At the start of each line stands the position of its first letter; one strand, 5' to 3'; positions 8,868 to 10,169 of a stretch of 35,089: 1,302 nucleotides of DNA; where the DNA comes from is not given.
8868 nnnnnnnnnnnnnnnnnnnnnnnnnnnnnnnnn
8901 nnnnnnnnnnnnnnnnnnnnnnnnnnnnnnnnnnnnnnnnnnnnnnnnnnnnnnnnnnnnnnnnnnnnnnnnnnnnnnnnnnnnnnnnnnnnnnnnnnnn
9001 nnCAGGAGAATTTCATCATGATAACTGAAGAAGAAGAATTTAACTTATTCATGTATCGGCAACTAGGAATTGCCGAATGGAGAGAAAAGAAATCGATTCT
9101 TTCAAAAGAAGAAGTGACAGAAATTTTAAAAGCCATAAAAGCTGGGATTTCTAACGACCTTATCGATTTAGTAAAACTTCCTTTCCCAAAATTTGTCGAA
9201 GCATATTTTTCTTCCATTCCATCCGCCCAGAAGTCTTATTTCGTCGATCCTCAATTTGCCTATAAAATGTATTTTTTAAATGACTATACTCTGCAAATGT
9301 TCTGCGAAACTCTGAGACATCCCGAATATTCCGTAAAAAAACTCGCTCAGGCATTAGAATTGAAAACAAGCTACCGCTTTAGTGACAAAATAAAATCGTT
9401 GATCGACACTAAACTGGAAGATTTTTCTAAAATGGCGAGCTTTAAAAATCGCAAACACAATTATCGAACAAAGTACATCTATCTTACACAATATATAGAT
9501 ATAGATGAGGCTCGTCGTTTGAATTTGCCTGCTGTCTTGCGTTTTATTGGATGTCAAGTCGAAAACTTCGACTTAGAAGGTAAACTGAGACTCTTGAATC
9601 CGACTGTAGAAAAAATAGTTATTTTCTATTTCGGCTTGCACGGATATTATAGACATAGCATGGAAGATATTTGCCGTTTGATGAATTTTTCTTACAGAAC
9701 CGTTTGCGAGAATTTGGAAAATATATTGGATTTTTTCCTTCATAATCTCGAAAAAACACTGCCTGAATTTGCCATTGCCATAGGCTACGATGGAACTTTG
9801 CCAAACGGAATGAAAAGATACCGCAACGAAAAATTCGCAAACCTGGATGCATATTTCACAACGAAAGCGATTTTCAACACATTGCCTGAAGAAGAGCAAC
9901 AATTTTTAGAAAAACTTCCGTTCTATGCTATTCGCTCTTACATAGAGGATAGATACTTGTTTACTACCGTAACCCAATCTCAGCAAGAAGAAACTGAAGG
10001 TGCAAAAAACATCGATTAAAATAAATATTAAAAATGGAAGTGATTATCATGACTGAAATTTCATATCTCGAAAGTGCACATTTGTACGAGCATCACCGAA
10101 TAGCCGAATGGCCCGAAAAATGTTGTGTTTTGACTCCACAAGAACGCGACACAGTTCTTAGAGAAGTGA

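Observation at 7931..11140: Promoter-led tandem triplet of unrecognised paralogs between recA and yebC/rny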

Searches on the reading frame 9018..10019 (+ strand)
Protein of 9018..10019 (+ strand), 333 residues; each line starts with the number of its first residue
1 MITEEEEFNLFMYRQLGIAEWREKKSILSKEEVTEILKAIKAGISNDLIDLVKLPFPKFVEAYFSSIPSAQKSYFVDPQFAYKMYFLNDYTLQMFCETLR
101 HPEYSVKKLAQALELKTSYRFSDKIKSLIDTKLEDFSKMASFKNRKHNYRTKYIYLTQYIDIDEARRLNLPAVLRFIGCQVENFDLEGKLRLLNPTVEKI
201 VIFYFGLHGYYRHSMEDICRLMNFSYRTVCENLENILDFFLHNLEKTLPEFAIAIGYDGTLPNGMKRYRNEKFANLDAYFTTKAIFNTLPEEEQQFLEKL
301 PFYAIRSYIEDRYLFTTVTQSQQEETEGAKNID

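Call 3: search_protein_families(library=pfam, proteins=[window:9018-10019:+], max_evalue=1)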
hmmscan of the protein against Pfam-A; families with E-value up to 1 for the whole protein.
window:9018-10019:+ (333 aa): 1 family
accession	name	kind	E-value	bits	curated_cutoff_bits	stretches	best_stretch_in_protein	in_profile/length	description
PF04855.17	SNF5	-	0.031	14.5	21.8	1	85-147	20-84/225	SNF5 / SMARCB1 / INI1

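Call 4: search_protein_families(library=ncbifam, proteins=[window:9018-10019:+], max_evalue=1)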
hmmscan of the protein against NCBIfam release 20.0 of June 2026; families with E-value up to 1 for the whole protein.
window:9018-10019:+ (333 aa): 4 families
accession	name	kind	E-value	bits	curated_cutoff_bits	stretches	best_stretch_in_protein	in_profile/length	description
NF003424.0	PRK04885.1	equivalog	0.031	13.5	220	1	227-271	14-58/265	NAD kinase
NF040939.2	trans_reg_lrs14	equivalog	0.034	14.2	90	0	84-158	16-86/103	Lrs14 family HTH-type transcriptional regulator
NF053606.1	Sta1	subfamily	0.093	12.8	80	0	84-157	15-83/100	Sta1 family transcriptional regulator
TIGR02997.1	Sig70-cyanoRpoD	subfamily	0.1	11.8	384.5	1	181-229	238-286/298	RNA polymerase sigma factor, RpoD/SigA family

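Call 6: find_homologous_proteins(query=window:9018-10019:+)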
Query window:9018-10019:+ (333 aa): 8 proteins with E <= 0.001 among 1620 candidates.
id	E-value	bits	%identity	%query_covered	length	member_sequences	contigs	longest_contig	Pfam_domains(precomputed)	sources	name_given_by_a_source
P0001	4.1e-214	728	97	100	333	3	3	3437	-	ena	-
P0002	3.7e-179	613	85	100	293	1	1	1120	-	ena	-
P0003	1.8e-56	210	39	92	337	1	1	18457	-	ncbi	-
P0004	7.2e-39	152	33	84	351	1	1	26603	-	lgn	-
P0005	8.9e-38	149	31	92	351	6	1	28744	-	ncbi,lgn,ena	-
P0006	1.1e-36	145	31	92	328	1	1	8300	PF04545.23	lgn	-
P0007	1.1e-36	145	30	92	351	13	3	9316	-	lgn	-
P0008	1.2e-36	145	30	97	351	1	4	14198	-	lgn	-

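Call 7: search_protein_families(library=phrogs, proteins=[window:9018-10019:+], max_evalue=1)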
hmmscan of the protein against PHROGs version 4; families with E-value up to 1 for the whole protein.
window:9018-10019:+ (333 aa): 1 family
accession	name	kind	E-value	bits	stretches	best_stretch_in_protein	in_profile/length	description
phrog_36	-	transcription regulation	0.016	15.8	1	198-237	145-180/220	transcriptional regulator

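Call 15: find_encoding_contigs(protein=P0003, flank=10000, max_places=3)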
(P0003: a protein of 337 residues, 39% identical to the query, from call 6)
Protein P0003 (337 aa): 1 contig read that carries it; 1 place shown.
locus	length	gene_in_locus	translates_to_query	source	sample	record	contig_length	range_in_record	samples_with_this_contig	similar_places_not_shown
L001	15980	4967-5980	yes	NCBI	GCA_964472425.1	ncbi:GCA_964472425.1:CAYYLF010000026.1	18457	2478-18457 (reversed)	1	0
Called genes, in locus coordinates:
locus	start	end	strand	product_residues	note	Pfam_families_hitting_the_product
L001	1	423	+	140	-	?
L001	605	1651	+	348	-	PF00154:RecA_N, PF08423:Rad51 (weak), PF06745:ATPase (weak), PF21096:RecA_C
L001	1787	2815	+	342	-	-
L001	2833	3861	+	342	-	-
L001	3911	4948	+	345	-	-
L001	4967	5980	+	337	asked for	-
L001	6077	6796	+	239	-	PF20772:TACO1_YebC_N, PF01709:Transcrip_reg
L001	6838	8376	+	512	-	PF07804:HipA_C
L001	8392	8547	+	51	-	-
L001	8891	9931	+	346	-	-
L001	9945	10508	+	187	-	-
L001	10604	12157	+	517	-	PF12072:RNase_Y_N, PF00013:KH_1, PF22891:KH_PNO1_2nd (faint), PF01966:HD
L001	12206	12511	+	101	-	-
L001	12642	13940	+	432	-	PF25888:WHD_DnaB, PF07261:DnaB_2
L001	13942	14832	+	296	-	PF01695:IstB_IS21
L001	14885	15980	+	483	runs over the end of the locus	PF14903:WG_beta_rep (weak)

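Call 16: find_encoding_contigs(protein=P0005, flank=10000, max_places=3)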
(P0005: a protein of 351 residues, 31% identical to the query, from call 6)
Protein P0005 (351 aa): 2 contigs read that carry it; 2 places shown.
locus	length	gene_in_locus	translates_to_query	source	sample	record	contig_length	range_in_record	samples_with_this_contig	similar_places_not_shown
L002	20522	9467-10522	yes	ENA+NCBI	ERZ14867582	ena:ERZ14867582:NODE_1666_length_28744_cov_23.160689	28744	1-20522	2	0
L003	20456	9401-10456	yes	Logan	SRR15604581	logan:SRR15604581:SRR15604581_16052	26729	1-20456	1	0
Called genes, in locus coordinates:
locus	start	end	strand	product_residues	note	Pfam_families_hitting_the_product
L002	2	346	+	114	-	?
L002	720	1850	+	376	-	PF00155:Aminotran_1_2, PF00266:Aminotran_5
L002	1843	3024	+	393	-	PF22025:ThiI_fer, PF02926:THUMP, PF02568:ThiI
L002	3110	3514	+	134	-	-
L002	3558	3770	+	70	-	PF03672:UPF0154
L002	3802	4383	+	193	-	PF06941:NT5C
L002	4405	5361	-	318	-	PF00962:A_deaminase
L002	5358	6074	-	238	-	PF01048:PNP_UDP_1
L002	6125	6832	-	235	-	PF07685:GATase_3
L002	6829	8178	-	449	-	PF08245:Mur_ligase_M (weak), PF08353:MurT_C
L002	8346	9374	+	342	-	PF00154:RecA_N, PF08423:Rad51 (weak), PF06745:ATPase (weak), PF21096:RecA_C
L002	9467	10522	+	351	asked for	-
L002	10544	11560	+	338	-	-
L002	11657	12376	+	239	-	PF20772:TACO1_YebC_N, PF01709:Transcrip_reg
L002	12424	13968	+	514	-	-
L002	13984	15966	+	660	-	-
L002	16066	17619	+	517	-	PF12072:RNase_Y_N, PF00013:KH_1, PF01966:HD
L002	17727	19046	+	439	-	PF25888:WHD_DnaB, PF07261:DnaB_2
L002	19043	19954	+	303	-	PF01695:IstB_IS21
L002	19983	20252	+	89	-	-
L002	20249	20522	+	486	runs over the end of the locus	PF14903:WG_beta_rep (weak)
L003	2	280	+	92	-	?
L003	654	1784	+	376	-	PF00155:Aminotran_1_2, PF00266:Aminotran_5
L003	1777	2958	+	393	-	PF22025:ThiI_fer, PF02926:THUMP, PF02568:ThiI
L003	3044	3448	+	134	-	-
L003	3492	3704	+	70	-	PF03672:UPF0154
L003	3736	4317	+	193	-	PF06941:NT5C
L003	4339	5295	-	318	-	PF00962:A_deaminase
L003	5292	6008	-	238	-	PF01048:PNP_UDP_1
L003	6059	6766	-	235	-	PF07685:GATase_3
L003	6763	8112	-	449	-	PF08245:Mur_ligase_M (weak), PF08353:MurT_C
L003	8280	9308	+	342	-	PF00154:RecA_N, PF08423:Rad51 (weak), PF06745:ATPase (weak), PF21096:RecA_C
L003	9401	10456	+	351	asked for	-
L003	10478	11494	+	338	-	-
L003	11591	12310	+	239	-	PF20772:TACO1_YebC_N, PF01709:Transcrip_reg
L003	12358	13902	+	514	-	-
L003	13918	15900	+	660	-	-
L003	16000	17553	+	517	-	PF12072:RNase_Y_N, PF00013:KH_1, PF01966:HD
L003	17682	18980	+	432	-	PF25888:WHD_DnaB, PF07261:DnaB_2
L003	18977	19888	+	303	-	PF01695:IstB_IS21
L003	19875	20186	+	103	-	-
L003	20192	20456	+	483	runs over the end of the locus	PF14903:WG_beta_rep (weak)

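Call 18: find_related_loci(query=A2, collection=genome_contigs, flank=10000)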
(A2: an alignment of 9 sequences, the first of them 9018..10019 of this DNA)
Query A2 (333 aa) in genome_contigs; peptide patterns used: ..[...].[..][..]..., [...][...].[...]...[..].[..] (x = any residue, [..] = any of these).
77 stretches matched a pattern; 7 encode a relative of the query (tblastn E <= 1e-3); 7 distinct loci.
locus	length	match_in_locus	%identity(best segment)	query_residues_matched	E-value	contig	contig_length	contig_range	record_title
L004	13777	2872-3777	41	12-317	2e-63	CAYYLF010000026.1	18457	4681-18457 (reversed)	MAG TPA_asm: uncultured Muribaculaceae bacterium isolate SRP287540_co2_52 genome assembly, contig: NODE_3284_length_1845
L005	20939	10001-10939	32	2-317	6e-46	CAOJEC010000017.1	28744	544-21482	MAG TPA_asm: uncultured bacterium isolate SRR15604581_bin.61_metawrap_v1.3_MAG genome assembly, contig: NODE.1666_length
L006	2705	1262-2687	31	2-315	1e-45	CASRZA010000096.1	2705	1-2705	MAG: uncultured Bacilli bacterium isolate extra-ERR2497917.11_1677795655 genome assembly, contig: NODE_3920_length_2705_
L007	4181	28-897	34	33-317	8e-44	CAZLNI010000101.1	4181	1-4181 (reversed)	MAG TPA_asm: uncultured Muribaculaceae bacterium isolate SRP287540_co2_381 genome assembly, contig: NODE_23691_length_41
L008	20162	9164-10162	32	5-327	6e-37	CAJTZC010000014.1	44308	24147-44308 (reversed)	MAG TPA_asm: uncultured Bacilli bacterium isolate MGBC119269 genome assembly, contig: MGBC119269.14, whole genome shotgu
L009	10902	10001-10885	34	5-297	7e-36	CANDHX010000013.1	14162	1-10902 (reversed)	MAG TPA_asm: uncultured Tenericutes bacterium isolate ERR6760088_bin.52_metawrap_v1.3_MAG genome assembly, contig: ERZ12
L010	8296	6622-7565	32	1-225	1e-31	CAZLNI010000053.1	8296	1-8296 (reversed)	MAG TPA_asm: uncultured Muribaculaceae bacterium isolate SRP287540_co2_381 genome assembly, contig: NODE_9561_length_829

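Call 20: predict_structure(alignment_id=A2)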
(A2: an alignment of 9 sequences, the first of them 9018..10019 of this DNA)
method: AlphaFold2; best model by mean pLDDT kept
length: 333 residues; sequences in the alignment: 9
mean_pLDDT: 84.7   pTM: 0.78
mean pLDDT of the five models: 84.7, 80.8, 80.8, 80.3, 79.1
residues with pLDDT >= 90: 152; 70-90: 148; 50-70: 15; < 50: 18
segments of 3 or more residues with pLDDT < 50: 316-333
pLDDT, mean of each block of 10 residues (from residue 1): 80 89 92 94 91 93 88 86 90 90 88 74 83 77 64 81 91 89 91 95 86 88 90 91 88 94 88 94 92 92 89 55 36 42
secondary structure, 60 per line:
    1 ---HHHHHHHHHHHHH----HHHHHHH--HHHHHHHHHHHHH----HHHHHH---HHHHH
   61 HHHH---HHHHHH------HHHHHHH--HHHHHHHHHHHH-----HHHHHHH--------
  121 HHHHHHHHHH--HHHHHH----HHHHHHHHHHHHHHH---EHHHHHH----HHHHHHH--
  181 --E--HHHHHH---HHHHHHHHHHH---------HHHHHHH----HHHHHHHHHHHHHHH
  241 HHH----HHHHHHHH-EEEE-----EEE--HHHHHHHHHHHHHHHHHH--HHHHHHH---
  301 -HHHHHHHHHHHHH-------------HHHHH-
elements in order: H4-16 H21-27 H30-42 H47-52 H56-64 H68-73 H80-86 H89-100 H106-112 H121-130 H133-138 H143-157 H162-167 H172-178 H186-191 H195-205 H215-221 H226-243 H248-255 E257-260 E266-268 H271-288 H291-297 H302-314 H328-332
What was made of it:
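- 9018..10019 (+): paralog B (333 aa). AF2 model pLDDT 84.7, pTM 0.78, all-alpha (call 20).
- The fold is all-helical and built of short helices (call 20).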

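Call 24: fold_search(model_id=the predicted structure, library=pdb)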
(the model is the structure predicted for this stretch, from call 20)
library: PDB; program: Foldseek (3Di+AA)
matches with E <= 10: 103; with E <= 0.001: 0
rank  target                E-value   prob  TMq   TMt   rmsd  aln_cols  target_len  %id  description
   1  4g7h_F                1.5e+00  0.12  0.16  0.15  26.8       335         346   12  Crystal structure of Thermus thermophilus transcription initiation complex (released 2012-10-31)
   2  9e87_F                1.5e+00  0.11  0.16  0.17  29.8       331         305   12  De Novo Mycobacterium tuberculosis transcription initiation pre-RPO promoter complex with open Beta' clamp (RNA Polyme (released 2025-10-01)
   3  7rdq_F                1.6e+00  0.12  0.16  0.15  26.9       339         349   12  Cryo-EM structure of Thermus thermophilus reiterative transcription complex with 11nt oligo-G RNA (released 2022-02-02)
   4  1in4                  1.6e+00  0.09  0.09  0.10  15.2       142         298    8  THERMOTOGA MARITIMA RUVB HOLLIDAY JUNCTION BRANCH MIGRATION MOTOR (released 2001-08-08)
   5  9ukt_F                1.7e+00  0.12  0.16  0.16  26.2       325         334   13  CryoEM structure of the T.thermophilus transcription initiation complex bound to Gp4A-C-U and CTP, -1 dC in the templa (released 2025-10-22)
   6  4mq9_F                1.9e+00  0.10  0.16  0.15  25.1       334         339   12  Crystal structure of Thermus thermophilus RNA polymerase holoenzyme in complex with GE23077 (released 2014-05-07)
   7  1in8                  2.0e+00  0.11  0.11  0.12  15.3       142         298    9  THERMOTOGA MARITIMA RUVB T158V (released 2001-08-08)
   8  4g7h_P                2.0e+00  0.10  0.16  0.15  27.0       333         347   12  Crystal structure of Thermus thermophilus transcription initiation complex (released 2012-10-31)
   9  5tjg_F                2.1e+00  0.10  0.16  0.16  25.1       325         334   13  Thermus aquaticus delta1.1-sigmaA holoenzyme/downstream-fork promoter complex with an open clamp (released 2017-06-21)
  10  9fog_F                2.2e+00  0.09  0.16  0.16  29.0       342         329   12  Ap3G bound in de novo transcription initiation T. thermophilus RNA polymerase complex with TC DNA template (released 2025-12-17)
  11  1in5                  2.2e+00  0.07  0.09  0.10  15.3       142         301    7  THERMOGOTA MARITIMA RUVB A156S MUTANT (released 2001-08-08)
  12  9uko_F                2.5e+00  0.09  0.16  0.16  26.6       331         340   13  CryoEM structure of the T.thermophilus transcription initiation complex bound to Ap4A-C, -1 dA in the template DNA str (released 2025-10-22)
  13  1l9u_H                2.5e+00  0.08  0.16  0.16  27.1       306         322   14  THERMUS AQUATICUS RNA POLYMERASE HOLOENZYME AT 4 A RESOLUTION (released 2002-05-22)
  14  7x5b                  2.5e+00  0.04  0.09  0.09  17.1       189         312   10  Crystal structure of RuvB (released 2023-03-08)
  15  5wuq_A                2.6e+00  0.12  0.16  0.30  16.6       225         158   12  Crystal structure of SigW in complex with its anti-sigma RsiW, a zinc binding form (released 2017-03-29)
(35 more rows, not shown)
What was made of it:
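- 9561..9749 (+): sigma-70 region-4-like HTH domain of B. Foldseek 6onu_H gives TMt 0.68, rmsd 2.3 (call 24).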

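Call 26: search_protein_representatives(alignment_id=A2)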
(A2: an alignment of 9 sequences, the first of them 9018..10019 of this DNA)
Query: 9 sequences, 341 profile positions. Proteins with E-value up to 0.001 (for the whole library): 192; up to 1e-10: 88; up to 1e-30: 64. The best 150 are listed.
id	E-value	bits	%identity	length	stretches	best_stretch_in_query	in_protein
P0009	7.4e-143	492.3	-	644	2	5-330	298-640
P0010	5.0e-142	489.6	-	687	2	5-329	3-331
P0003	8.9e-139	478.9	-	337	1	7-337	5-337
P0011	3.8e-138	476.8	-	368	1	1-338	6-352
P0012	3.3e-136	470.4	-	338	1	1-336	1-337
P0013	8.9e-120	416.4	-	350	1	1-337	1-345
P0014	1.9e-110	385.8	-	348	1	5-334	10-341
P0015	7.4e-107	373.9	-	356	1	5-340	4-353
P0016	5.9e-105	367.7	-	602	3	3-334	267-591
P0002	7.8e-105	367.3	-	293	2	156-333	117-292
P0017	9.4e-101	353.9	-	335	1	5-333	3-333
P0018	2.7e-99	349.0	-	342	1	1-336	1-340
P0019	2.4e-98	346.0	-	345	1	5-336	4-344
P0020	1.3e-96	340.3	-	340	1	1-330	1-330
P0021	1.3e-95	337.0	-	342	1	6-337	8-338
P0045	4.3e-65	236.6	-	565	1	1-328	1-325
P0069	6.1e-34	134.2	-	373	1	6-320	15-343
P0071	1.0e-26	110.4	-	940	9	181-252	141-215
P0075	1.4e-23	100.1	-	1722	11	178-249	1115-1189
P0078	2.2e-20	89.6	-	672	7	189-241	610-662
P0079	6.6e-20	88.0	-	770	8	182-244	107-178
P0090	1.5e-12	63.8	-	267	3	184-246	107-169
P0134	1.7e-06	44.0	-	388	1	24-275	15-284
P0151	2.0e-05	40.4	-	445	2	91-245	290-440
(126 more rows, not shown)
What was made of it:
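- Two more representatives (644 and 602 aa) are double-length and match the profile at more than one stretch (call 26). One sigma-A-like protein matches profile positions 91-245 collinearly (P0151, call 26).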

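Call 28: search_protein_families(library=pfam, alignment_id=A3, max_evalue=0.01)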
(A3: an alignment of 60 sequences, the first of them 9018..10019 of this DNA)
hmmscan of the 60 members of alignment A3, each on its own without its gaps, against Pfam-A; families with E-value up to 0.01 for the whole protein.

A. member 1, window:9018-10019:+ (333 aa): 0 families

B. families by the number of members that match (of 60 scanned): 5 families
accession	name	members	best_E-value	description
PF13412.12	HTH_24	5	0.00046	Winged helix-turn-helix DNA-binding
PF04545.22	Sigma70_r4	4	5e-06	Sigma-70, region 4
PF08281.18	Sigma70_r4_2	1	0.0022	Sigma-70, region 4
PF15660.11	Imm75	1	0.0038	Putative Immunity protein 75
PF00440.29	TetR_N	1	0.004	Bacterial regulatory proteins, tetR family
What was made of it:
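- On Sigma-70 family sigma factors: Only 4 of 60 members hit at E <= 0.01 (call 28).
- On Any Pfam / NCBIfam / PHROG family covering the N-terminal 180 aa: Calls 3, 4, 7 and 28 give only chance-level hits (SNF5 E 0.03, Lrs14 E 0.03).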
